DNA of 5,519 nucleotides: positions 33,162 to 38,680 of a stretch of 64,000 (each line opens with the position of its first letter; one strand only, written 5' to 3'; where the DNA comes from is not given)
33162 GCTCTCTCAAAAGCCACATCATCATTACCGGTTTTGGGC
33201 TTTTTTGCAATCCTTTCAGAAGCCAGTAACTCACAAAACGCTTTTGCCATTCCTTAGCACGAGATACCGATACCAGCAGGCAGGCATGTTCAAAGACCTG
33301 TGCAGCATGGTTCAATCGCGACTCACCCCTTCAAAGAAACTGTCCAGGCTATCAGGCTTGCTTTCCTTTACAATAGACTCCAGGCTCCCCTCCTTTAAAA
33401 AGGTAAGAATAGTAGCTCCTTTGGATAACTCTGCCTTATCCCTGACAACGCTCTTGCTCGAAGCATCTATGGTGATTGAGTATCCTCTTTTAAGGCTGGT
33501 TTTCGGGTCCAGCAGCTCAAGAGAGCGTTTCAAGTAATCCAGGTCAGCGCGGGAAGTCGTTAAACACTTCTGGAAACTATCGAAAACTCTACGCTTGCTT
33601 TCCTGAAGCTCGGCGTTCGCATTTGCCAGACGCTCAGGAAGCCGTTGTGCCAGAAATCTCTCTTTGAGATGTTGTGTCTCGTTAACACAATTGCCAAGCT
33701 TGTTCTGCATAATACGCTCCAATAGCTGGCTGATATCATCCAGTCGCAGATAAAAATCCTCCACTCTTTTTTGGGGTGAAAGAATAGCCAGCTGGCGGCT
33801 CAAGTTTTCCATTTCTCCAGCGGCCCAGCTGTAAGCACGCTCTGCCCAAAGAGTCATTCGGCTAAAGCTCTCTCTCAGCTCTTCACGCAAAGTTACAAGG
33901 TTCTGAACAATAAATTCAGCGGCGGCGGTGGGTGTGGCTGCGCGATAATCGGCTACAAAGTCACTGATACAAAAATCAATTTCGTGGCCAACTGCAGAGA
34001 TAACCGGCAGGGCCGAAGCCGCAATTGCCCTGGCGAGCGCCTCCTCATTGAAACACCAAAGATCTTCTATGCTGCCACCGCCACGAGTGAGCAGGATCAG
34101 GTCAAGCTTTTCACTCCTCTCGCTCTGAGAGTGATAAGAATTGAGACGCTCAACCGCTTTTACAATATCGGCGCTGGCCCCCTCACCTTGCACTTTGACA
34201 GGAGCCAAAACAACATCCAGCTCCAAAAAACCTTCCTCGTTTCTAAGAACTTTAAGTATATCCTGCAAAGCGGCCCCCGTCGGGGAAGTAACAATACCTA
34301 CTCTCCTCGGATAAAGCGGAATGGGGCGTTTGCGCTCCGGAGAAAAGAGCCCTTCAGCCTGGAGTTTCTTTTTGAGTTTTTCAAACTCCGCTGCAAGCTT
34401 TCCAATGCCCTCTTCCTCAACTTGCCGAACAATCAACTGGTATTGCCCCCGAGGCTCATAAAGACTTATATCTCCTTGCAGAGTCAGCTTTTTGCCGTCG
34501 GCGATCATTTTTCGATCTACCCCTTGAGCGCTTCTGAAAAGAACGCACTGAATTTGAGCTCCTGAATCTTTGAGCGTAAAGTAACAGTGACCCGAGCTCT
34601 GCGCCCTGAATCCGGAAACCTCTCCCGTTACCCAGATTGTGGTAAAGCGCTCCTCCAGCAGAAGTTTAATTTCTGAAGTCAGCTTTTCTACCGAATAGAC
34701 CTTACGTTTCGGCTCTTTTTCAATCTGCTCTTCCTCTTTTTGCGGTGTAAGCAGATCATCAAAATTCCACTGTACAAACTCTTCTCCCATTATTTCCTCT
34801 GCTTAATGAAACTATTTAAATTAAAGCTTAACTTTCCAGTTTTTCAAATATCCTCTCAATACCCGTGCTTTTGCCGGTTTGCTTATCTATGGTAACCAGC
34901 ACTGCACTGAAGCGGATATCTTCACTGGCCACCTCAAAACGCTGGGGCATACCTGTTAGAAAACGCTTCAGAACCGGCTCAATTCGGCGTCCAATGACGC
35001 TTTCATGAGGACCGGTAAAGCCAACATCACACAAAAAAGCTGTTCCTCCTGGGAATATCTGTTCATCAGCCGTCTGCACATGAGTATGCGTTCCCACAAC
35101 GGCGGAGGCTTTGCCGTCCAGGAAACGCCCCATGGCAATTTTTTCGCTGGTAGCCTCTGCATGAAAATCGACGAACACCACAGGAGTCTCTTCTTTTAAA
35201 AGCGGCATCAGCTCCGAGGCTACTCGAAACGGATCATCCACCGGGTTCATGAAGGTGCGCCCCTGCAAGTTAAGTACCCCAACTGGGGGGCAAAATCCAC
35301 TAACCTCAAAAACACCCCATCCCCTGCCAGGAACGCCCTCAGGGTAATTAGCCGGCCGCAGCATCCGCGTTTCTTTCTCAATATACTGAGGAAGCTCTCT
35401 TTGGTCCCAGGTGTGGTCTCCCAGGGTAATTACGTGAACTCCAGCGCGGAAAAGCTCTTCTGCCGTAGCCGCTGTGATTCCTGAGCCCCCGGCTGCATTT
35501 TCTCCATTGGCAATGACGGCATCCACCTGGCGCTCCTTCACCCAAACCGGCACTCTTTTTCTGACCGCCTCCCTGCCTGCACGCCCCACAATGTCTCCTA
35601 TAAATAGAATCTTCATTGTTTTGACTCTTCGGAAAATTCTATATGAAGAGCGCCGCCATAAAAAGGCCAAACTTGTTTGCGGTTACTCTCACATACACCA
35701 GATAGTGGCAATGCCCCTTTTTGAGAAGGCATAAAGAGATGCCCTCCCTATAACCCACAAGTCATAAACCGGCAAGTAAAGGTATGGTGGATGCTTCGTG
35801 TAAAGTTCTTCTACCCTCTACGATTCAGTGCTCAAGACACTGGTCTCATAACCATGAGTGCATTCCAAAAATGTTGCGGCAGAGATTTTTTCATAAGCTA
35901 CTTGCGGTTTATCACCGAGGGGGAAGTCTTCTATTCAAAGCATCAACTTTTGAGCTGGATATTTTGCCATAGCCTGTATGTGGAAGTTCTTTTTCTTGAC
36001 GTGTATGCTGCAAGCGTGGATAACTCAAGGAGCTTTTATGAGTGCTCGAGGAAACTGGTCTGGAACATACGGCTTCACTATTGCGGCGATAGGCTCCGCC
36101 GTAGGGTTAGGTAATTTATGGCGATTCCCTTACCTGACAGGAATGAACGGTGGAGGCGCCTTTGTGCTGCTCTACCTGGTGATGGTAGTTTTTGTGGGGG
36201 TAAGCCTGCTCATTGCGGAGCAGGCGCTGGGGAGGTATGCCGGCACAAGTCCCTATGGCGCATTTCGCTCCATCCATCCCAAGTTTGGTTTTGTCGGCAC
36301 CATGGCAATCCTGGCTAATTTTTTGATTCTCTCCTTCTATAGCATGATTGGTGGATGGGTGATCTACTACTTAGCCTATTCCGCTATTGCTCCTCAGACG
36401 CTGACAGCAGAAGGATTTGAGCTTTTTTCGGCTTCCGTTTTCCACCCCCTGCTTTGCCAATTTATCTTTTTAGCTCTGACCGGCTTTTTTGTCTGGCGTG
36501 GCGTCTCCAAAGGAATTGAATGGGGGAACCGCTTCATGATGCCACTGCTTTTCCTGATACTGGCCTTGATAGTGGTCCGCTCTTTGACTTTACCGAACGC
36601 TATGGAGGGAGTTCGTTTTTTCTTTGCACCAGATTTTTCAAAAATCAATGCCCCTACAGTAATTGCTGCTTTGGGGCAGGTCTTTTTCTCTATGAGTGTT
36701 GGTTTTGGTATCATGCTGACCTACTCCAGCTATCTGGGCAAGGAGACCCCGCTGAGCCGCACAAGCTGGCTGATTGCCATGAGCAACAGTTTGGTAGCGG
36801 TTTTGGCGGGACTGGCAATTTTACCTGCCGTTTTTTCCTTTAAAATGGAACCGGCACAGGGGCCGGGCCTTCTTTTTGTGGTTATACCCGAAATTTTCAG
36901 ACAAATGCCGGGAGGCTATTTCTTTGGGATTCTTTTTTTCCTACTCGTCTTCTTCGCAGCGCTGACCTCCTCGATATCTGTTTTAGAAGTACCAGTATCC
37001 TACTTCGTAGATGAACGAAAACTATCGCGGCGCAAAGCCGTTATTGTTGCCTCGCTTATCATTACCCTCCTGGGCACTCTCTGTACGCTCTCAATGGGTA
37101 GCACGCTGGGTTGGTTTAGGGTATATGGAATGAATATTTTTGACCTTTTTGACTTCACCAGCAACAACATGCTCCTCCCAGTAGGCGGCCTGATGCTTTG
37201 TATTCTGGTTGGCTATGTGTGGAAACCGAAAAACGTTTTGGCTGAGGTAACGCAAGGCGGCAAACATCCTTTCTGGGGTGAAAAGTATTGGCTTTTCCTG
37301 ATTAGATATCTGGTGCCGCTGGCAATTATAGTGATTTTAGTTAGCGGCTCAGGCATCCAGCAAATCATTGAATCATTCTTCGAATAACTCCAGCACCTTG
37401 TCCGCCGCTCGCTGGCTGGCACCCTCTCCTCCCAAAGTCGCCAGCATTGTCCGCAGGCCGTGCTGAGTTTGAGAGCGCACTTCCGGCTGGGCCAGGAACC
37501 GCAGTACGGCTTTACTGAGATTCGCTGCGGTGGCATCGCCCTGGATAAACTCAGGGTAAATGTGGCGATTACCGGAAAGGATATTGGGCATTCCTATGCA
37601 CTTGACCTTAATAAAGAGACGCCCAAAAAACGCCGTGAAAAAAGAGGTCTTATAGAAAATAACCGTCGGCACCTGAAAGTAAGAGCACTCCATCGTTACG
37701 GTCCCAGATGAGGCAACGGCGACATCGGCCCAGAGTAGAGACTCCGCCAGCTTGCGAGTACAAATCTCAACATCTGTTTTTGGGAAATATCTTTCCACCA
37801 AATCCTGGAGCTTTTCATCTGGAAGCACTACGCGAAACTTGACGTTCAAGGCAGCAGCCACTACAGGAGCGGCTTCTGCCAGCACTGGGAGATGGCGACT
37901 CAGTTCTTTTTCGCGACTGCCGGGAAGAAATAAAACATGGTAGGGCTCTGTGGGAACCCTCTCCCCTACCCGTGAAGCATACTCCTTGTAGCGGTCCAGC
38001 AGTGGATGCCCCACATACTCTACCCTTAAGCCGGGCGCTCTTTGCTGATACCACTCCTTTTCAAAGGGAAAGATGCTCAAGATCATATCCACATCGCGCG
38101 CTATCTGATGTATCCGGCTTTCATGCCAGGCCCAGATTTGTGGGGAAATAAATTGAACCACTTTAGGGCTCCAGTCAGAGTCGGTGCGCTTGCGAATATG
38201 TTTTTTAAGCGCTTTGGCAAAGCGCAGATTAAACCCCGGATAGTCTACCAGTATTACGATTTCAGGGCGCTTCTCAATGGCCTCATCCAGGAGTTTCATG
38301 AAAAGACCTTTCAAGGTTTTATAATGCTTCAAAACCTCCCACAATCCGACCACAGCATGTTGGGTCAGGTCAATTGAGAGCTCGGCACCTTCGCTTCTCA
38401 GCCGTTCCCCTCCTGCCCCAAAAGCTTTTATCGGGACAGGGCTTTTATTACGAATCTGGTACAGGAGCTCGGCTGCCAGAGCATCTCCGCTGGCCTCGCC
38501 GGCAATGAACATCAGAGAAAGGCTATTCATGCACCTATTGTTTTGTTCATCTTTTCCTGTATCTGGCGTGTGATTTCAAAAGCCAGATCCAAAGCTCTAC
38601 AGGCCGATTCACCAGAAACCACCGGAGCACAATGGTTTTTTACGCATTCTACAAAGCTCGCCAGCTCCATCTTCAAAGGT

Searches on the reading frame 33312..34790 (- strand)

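Call 66: search_protein_families(library=pfam, proteins=[window:33312-34790:-], max_evalue=0.00001)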
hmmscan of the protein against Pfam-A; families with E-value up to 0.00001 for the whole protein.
window:33312-34790:- (492 aa): 3 families
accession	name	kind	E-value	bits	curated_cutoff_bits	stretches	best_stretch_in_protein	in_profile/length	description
PF02601.20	Exonuc_VII_L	-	1.1e-94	317.9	35.9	1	148-472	1-314/315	Exonuclease VII, large subunit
PF13742.12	tRNA_anti_2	-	4.6e-29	100.9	27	1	32-125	1-95/95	OB-fold nucleic acid binding domain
PF01336.31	tRNA_anti-codon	-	8.5e-12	45.3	27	1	52-125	1-73/75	OB-fold nucleic acid binding domain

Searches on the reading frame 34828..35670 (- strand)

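Call 66: search_protein_families(library=pfam, proteins=[window:34828-35670:-], max_evalue=0.00001)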
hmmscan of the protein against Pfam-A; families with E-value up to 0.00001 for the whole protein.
window:34828-35670:- (280 aa): 2 families
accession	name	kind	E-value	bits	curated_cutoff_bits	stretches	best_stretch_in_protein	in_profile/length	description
PF13277.11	YmdB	-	1.8e-104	348.9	27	1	22-274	1-253/253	YmdB-like protein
PF00149.33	Metallophos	-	2.5e-09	38.3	21.5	1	19-198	1-190/191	Calcineurin-like phosphoesterase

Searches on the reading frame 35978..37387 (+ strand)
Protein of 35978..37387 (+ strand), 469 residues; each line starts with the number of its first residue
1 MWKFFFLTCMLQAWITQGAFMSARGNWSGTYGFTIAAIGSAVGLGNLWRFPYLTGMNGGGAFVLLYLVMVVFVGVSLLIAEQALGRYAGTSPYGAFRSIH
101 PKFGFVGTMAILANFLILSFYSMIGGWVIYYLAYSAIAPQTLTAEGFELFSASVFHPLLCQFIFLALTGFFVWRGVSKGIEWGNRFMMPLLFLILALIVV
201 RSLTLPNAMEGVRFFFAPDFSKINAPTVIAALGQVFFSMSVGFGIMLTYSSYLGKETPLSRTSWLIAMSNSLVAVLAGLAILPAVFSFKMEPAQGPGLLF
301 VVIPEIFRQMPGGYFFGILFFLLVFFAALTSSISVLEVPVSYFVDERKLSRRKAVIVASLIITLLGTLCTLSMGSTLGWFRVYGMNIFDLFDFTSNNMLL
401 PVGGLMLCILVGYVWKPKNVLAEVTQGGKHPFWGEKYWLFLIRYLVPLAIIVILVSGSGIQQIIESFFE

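Call 66: search_protein_families(library=pfam, proteins=[window:35978-37387:+], max_evalue=0.00001)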
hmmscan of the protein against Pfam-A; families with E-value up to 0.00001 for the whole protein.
window:35978-37387:+ (469 aa): 1 family
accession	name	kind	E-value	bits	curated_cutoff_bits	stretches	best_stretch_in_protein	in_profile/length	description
PF00209.24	SNF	-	1.1e-67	229.4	27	2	158-456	181-479/524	Sodium:neurotransmitter symporter family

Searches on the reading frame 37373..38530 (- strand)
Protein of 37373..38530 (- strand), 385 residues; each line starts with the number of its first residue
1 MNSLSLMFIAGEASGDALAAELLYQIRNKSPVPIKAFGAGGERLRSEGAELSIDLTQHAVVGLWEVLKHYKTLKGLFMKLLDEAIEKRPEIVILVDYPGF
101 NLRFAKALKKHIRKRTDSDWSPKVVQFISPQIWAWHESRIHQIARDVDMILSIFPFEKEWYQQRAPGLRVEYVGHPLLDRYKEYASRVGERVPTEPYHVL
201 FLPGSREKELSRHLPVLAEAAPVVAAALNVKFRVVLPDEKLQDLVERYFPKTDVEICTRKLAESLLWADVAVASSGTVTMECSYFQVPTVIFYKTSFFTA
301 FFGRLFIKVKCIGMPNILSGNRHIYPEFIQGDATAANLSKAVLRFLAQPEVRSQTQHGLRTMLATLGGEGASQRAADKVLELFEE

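Call 66: search_protein_families(library=pfam, proteins=[window:37373-38530:-], max_evalue=0.00001)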
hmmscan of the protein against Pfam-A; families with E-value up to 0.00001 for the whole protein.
window:37373-38530:- (385 aa): 1 family
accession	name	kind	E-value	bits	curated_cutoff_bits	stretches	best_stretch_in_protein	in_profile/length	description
PF02684.21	LpxB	-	9.5e-76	255.5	22.6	1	7-362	2-355/374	Lipid-A-disaccharide synthetase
